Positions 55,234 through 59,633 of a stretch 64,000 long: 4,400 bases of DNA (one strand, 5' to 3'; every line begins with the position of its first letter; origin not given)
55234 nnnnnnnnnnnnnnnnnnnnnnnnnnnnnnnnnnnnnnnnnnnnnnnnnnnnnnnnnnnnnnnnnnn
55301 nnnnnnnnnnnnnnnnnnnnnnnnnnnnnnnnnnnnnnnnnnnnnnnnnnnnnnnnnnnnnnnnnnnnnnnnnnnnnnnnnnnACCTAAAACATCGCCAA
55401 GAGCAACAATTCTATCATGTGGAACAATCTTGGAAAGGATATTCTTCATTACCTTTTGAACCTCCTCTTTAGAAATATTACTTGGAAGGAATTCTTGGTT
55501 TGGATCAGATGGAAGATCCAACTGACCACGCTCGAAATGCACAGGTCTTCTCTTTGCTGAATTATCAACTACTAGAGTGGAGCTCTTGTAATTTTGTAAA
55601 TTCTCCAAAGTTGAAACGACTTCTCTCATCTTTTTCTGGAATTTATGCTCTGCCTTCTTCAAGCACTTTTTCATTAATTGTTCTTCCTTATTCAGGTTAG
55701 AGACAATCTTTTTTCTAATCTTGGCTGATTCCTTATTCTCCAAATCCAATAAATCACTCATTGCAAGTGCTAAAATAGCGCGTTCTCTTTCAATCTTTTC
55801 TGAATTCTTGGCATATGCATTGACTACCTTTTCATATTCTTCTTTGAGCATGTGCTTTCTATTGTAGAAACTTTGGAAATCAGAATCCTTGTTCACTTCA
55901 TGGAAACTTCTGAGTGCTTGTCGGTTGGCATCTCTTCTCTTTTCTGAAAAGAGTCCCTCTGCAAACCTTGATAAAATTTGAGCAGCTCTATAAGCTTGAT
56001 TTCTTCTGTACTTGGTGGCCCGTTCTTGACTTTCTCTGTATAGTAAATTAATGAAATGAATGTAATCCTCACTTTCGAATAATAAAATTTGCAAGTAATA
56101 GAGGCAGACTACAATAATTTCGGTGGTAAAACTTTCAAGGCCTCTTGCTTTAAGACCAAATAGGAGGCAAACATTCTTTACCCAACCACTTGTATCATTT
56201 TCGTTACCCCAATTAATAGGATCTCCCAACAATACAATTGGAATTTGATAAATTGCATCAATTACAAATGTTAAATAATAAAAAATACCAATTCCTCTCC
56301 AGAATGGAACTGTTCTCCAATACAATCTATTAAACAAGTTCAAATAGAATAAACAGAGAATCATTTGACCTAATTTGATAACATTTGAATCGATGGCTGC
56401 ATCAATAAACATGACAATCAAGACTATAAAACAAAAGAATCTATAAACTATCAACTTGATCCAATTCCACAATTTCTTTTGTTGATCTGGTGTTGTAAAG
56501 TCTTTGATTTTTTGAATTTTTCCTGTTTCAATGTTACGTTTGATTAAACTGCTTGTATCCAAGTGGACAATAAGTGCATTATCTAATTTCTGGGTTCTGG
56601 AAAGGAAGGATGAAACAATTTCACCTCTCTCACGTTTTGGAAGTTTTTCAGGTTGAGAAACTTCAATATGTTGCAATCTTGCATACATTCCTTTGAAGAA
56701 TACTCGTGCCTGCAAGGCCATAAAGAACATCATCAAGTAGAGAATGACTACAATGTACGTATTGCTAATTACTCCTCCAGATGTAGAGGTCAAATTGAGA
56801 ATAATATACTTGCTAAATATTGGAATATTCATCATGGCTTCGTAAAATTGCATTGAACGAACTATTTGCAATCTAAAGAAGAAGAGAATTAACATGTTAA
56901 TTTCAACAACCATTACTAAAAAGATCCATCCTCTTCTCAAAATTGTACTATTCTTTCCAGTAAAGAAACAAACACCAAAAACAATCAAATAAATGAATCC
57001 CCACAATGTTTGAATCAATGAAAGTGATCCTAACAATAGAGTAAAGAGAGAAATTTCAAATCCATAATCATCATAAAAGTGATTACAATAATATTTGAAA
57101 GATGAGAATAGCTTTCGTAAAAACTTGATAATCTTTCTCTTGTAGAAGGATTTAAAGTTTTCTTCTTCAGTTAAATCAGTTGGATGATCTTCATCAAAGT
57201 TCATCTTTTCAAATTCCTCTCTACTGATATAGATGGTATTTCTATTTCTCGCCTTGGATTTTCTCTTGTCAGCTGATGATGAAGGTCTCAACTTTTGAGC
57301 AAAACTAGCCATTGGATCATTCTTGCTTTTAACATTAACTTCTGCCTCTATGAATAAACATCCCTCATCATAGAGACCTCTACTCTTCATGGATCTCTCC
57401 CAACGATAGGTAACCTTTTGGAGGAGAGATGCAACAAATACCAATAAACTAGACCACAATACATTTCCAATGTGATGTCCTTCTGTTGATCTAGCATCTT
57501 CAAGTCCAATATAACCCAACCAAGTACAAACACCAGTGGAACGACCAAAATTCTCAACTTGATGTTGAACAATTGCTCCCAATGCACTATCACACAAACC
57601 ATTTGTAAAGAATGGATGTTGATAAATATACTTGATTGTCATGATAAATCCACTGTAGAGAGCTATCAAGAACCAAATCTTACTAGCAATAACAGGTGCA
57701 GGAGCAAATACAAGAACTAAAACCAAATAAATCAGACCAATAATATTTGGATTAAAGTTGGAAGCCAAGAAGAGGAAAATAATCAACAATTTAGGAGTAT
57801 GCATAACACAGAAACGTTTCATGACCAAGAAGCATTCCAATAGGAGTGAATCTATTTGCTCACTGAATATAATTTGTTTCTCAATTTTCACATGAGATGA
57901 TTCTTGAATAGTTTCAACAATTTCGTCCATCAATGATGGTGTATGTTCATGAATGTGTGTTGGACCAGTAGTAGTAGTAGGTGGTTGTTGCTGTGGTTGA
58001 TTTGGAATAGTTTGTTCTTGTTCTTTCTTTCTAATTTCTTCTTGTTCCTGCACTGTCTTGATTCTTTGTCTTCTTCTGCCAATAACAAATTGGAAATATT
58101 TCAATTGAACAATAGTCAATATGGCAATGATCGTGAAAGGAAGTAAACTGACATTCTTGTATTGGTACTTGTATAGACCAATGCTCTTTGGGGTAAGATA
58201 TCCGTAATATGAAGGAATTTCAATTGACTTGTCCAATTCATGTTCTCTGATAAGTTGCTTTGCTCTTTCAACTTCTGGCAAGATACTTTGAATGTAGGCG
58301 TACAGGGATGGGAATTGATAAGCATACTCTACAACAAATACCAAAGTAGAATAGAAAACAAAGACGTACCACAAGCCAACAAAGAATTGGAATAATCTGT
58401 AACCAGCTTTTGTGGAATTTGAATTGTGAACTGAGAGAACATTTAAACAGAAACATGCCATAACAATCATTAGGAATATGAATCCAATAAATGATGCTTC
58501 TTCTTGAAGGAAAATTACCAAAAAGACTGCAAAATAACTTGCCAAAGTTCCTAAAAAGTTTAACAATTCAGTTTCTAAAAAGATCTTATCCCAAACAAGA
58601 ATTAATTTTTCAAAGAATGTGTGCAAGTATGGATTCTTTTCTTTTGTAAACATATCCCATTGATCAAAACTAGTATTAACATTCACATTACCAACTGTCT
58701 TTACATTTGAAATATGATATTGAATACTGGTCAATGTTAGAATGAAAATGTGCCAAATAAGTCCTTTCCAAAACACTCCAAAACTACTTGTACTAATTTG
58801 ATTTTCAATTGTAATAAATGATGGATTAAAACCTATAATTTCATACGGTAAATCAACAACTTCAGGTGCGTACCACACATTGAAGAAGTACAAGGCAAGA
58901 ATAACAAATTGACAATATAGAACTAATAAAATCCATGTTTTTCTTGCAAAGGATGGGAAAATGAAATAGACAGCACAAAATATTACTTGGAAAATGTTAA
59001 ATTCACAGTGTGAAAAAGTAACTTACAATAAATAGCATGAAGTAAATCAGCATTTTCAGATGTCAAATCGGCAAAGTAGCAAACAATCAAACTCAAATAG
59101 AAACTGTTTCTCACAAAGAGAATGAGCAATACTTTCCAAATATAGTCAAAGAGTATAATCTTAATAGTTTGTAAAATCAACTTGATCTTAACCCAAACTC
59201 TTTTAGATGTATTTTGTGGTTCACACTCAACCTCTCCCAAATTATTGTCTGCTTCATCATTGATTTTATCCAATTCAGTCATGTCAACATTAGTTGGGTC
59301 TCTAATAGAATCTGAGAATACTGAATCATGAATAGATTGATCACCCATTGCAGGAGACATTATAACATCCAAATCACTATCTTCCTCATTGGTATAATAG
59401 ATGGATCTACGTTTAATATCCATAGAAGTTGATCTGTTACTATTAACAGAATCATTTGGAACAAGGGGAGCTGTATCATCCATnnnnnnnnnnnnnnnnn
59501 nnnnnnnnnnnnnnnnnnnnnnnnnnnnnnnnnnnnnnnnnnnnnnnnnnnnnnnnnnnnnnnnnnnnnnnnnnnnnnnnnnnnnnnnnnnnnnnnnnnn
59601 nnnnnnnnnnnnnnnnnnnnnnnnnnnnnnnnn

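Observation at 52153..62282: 3,262-aa Piezo channel gene with six tiny introns, including 37-nt and 41-nt ones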

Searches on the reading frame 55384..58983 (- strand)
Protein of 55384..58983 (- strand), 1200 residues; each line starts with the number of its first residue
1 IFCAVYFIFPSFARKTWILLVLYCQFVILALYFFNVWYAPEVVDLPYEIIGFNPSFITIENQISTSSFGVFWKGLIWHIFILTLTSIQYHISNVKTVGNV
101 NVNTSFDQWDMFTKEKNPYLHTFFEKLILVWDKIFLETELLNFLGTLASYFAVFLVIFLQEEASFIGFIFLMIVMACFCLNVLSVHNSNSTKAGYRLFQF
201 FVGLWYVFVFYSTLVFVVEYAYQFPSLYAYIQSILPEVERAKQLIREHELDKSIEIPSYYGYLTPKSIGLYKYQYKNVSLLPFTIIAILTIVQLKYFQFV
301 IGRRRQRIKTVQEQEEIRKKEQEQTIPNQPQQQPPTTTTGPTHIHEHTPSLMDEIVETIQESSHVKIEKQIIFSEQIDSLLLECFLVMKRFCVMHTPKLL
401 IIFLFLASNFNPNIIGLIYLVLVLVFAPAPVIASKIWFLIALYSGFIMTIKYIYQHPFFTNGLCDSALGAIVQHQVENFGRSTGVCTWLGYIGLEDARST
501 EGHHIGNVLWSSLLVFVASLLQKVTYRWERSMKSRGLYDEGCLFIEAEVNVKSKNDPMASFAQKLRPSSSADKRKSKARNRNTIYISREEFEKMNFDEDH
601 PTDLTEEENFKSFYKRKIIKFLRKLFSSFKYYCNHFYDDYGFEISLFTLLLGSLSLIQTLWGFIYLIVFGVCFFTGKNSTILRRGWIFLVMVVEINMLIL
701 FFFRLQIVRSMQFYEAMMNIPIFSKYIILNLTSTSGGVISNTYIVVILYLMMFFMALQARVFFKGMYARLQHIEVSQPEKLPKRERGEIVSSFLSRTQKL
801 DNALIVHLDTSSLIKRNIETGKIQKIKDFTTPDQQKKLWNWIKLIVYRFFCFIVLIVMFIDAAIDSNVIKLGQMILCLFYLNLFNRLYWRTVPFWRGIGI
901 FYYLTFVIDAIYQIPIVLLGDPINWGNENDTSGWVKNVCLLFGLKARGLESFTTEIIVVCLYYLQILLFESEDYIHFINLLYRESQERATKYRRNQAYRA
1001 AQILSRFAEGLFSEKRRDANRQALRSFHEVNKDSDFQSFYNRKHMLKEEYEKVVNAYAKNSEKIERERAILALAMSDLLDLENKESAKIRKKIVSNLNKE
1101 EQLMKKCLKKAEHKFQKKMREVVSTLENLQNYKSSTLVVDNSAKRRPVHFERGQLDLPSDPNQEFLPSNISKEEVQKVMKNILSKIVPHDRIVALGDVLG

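Call 70: search_protein_representatives(protein=window:55384-58983:-)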
Query: 1200 residues. Proteins with E-value up to 0.001 (for the whole library): 32; up to 1e-10: 22; up to 1e-30: 10. The best 32 are listed.
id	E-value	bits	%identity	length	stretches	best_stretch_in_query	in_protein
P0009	0.0e+00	1687.8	58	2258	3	1-1200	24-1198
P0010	2.8e-128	446.1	78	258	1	697-952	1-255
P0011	8.5e-118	411.5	35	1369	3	603-1062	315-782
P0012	7.3e-75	269.3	35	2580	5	828-1032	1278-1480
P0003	2.7e-70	254.1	35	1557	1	627-1117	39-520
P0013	3.3e-70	253.8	28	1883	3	383-1028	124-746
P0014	8.5e-56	206.1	33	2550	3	623-1060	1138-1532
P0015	2.0e-54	201.6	34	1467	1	694-1112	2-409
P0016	2.5e-53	197.9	38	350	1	697-1047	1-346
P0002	2.7e-40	154.8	57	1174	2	1081-1200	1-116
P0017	1.1e-30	123.0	43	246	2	371-524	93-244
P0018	1.1e-27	113.0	37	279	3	365-548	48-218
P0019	2.1e-27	112.1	33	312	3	381-556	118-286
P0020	7.0e-24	100.4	38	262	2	394-566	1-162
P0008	3.3e-18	81.6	36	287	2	2-103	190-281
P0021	1.4e-17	79.5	36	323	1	2-236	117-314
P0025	3.4e-12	61.7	44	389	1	2-171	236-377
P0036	5.0e-04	34.7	36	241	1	5-103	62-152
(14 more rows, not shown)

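Call 73: find_encoding_contigs(protein=P0021, flank=3000, max_places=2)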
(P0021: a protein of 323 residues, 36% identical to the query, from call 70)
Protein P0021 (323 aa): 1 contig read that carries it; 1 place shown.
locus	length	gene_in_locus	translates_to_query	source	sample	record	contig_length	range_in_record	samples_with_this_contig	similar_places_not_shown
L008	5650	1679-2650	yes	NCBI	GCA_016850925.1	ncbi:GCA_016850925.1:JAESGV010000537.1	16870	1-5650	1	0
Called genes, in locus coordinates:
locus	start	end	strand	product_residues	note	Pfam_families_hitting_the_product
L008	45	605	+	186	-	-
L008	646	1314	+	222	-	-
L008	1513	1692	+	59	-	-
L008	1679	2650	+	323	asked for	-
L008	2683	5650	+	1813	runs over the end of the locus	PF23188:THU_Piezo1, PF24874:Piezo_THU9_anchor, PF12166:Piezo_cap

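Call 74: find_encoding_contigs(protein=P0025, flank=3000, max_places=2)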
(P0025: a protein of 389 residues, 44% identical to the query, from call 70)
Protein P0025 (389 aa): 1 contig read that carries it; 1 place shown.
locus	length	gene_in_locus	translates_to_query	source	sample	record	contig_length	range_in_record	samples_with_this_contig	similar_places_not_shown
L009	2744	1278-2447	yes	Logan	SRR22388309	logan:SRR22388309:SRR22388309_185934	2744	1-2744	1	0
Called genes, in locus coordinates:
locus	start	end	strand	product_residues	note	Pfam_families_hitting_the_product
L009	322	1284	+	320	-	PF24871:Piezo_TM1-24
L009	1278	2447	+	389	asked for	-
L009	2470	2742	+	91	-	?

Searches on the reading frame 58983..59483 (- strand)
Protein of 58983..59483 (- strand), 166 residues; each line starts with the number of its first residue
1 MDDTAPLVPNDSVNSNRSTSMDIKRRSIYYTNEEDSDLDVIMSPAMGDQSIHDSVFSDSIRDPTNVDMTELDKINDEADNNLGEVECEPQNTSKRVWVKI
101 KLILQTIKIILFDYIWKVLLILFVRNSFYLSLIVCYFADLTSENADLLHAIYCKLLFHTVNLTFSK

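Call 34: find_encoding_contigs(protein=window:58983-59483:-, flank=10000, max_places=6)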
Protein window:58983-59483:- (166 aa): 1 contig read that carries it; 1 place shown.
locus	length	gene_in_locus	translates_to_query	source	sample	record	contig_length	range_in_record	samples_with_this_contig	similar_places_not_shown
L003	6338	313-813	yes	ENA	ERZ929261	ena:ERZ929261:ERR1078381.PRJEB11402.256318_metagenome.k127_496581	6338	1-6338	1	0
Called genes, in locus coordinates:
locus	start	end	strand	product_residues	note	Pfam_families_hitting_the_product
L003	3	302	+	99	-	?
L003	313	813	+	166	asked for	-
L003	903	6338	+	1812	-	?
